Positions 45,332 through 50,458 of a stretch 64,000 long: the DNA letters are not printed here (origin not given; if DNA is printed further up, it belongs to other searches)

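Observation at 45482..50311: Single-gene AT-rich insertion encoding a 1609-aa GHKL ATPase fused to an SF1 helicase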

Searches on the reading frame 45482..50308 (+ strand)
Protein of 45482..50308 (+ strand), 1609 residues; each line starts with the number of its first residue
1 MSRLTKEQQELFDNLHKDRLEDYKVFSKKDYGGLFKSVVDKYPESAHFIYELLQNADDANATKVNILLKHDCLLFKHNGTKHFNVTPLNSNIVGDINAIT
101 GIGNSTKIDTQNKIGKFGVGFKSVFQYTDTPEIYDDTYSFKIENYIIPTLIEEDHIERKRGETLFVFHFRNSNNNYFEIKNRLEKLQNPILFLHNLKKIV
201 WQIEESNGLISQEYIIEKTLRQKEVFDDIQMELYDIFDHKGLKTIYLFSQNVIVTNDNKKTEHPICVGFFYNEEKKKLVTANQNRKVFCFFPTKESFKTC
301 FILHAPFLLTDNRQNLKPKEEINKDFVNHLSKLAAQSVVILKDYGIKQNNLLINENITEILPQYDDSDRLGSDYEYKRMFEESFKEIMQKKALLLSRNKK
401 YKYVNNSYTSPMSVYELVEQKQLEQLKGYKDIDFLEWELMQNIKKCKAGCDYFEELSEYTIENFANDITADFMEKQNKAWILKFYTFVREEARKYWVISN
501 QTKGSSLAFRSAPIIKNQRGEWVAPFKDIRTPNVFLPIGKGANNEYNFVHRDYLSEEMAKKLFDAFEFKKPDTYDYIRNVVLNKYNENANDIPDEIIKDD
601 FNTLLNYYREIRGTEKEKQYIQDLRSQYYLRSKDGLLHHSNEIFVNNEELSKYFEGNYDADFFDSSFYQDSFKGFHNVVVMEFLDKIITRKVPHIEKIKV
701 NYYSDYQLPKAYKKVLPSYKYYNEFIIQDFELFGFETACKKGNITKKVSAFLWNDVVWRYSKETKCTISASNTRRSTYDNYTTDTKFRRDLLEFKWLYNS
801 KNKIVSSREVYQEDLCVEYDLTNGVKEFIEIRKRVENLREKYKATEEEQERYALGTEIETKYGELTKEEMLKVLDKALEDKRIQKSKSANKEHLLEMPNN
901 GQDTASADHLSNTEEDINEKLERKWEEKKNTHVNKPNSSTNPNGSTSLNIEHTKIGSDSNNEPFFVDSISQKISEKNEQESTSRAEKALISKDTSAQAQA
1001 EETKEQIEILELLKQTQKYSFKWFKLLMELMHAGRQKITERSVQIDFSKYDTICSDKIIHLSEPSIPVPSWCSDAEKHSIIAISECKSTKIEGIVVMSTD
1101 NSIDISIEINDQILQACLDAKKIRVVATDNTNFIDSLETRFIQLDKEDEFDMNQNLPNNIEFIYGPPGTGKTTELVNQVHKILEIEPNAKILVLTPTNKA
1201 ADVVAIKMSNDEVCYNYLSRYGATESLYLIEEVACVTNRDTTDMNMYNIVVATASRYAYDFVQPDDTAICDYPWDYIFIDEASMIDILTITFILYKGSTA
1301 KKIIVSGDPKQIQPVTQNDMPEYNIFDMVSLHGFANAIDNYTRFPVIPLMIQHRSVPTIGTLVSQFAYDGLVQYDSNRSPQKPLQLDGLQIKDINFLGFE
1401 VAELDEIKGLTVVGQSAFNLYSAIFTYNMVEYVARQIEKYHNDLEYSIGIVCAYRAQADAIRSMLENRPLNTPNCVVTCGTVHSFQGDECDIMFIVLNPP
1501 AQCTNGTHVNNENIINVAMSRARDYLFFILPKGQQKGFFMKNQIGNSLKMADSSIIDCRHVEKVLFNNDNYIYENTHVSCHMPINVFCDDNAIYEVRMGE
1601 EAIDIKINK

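Call 6: search_protein_families(library=pfam, proteins=[window:45482-50308:+], max_evalue=1)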
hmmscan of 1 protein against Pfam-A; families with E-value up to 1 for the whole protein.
window:45482-50308:+ (1609 aa): 12 families
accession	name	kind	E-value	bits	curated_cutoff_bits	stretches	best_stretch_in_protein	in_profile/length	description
PF13087.12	AAA_12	-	3e-19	69.8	27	1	1343-1529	14-191/195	AAA domain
PF25794.1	SACS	-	3.7e-18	66.7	32.8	1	34-136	7-121/247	Sacsin domain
PF13245.12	AAA_19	-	3.3e-14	53.7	25.1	1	1153-1315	6-132/134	AAA domain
PF13604.12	AAA_30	-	1.2e-10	41.8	27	1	1159-1318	19-134/191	AAA domain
PF13086.12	AAA_11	-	5.5e-10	39.9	27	2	1145-1210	3-74/257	AAA domain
PF01443.25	Viral_helicase1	-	1e-07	32.5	21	1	1275-1323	61-108/228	Viral superfamily 1 RNA helicase core domain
PF00308.24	Bac_DnaA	-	0.00042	21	23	1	1159-1250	35-123/162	Bacterial DnaA ATPAse domain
PF05127.21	NAT10_TcmA_helicase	-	0.00056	20.3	22.7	1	1163-1294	2-110/176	RNA cytidine acetyltransferase NAT10/TcmA, helicase domain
PF02562.22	PhoH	-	0.0024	17.8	27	0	1157-1203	18-64/205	PhoH-like protein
PF13538.12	UvrD_C_2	-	0.0039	17.5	27.4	1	1478-1528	3-51/52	UvrD-like helicase C-terminal domain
PF00265.24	TK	-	0.021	15.1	20.6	1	1159-1205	2-46/176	Thymidine kinase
PF00004.35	AAA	-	0.24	12.3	21.2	0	1163-1181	3-20/131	ATPase family associated with various cellular activities (AAA)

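Call 7: search_protein_families(library=padloc, proteins=[window:45482-50308:+], max_evalue=1)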
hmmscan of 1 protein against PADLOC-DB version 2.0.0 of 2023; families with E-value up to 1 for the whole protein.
window:45482-50308:+ (1609 aa): 15 families
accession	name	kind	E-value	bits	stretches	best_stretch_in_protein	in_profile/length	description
PDLC03972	TmtA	-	5.8e-46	155.1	1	13-812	8-806/1302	-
PDLC03968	TmtA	-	1.5e-41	140.2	1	40-384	70-405/1486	-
PDLC03920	MkoA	-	1e-33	114.8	2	1248-1527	771-1071/1112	-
PDLC03966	TmtA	-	8.4e-27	91.4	1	42-492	40-522/1655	-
PDLC03964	TmtA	-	1.3e-25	87.7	1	50-876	51-880/1538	-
PDLC03965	TmtA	-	6.4e-24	82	2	37-139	23-118/1370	-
PDLC03921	MkoA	-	1e-23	81.1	2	1271-1529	1294-1564/1607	-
PDLC03971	TmtA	-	6.5e-19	65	2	48-134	57-143/1782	-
PDLC03970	TmtA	-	8.3e-17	58.4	1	49-133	66-144/1552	-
PDLC03924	MkoC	-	2.9e-16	56.8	3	1414-1528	825-940/1136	-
PDLC03969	TmtA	-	2.8e-13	46.4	2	50-142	34-133/1563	-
PDLC01734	typeIV_RecD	-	9.1e-12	42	2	1138-1208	334-402/763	RecD_0_IVD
PDLC04140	mad8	-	1.1e-05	23.2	1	1155-1237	23-86/314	mads_8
PDLC00112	GajB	-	0.00082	16.1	2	1463-1534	481-561/581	UrvD helicase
PDLC02895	DpdJ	-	0.062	8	0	1448-1532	371-454/2112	DpdJ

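Call 8: search_protein_families(library=ncbifam, proteins=[window:45482-50308:+], max_evalue=1)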
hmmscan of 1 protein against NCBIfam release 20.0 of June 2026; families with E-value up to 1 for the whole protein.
window:45482-50308:+ (1609 aa): 6 families
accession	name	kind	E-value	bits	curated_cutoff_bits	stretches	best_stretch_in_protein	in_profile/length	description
NF047352.1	P_loop_sacsin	domain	3e-23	82.1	50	1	47-134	2-80/80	sacsin N-terminal ATP-binding-like domain-containing protein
NF040671.1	PLuB_AAA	exception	1.1e-14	52.9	999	2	1429-1527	1134-1227/1256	PLuB system helicase-like protein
TIGR01447.1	recD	equivalog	7.4e-13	47.9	310.15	1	984-1317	79-306/597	exodeoxyribonuclease V subunit alpha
TIGR01448.2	helicase_RecD2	equivalog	1.9e-07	29.7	500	2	1112-1201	285-372/713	SF1B family DNA helicase RecD2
NF008127.0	PRK10875.1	equivalog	0.0003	19.4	671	1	1155-1315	168-311/619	exodeoxyribonuclease V subunit alpha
TIGR03499.1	FlhF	equivalog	0.72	9.8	174.15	0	1159-1175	199-215/286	flagellar biosynthesis GTPase FlhF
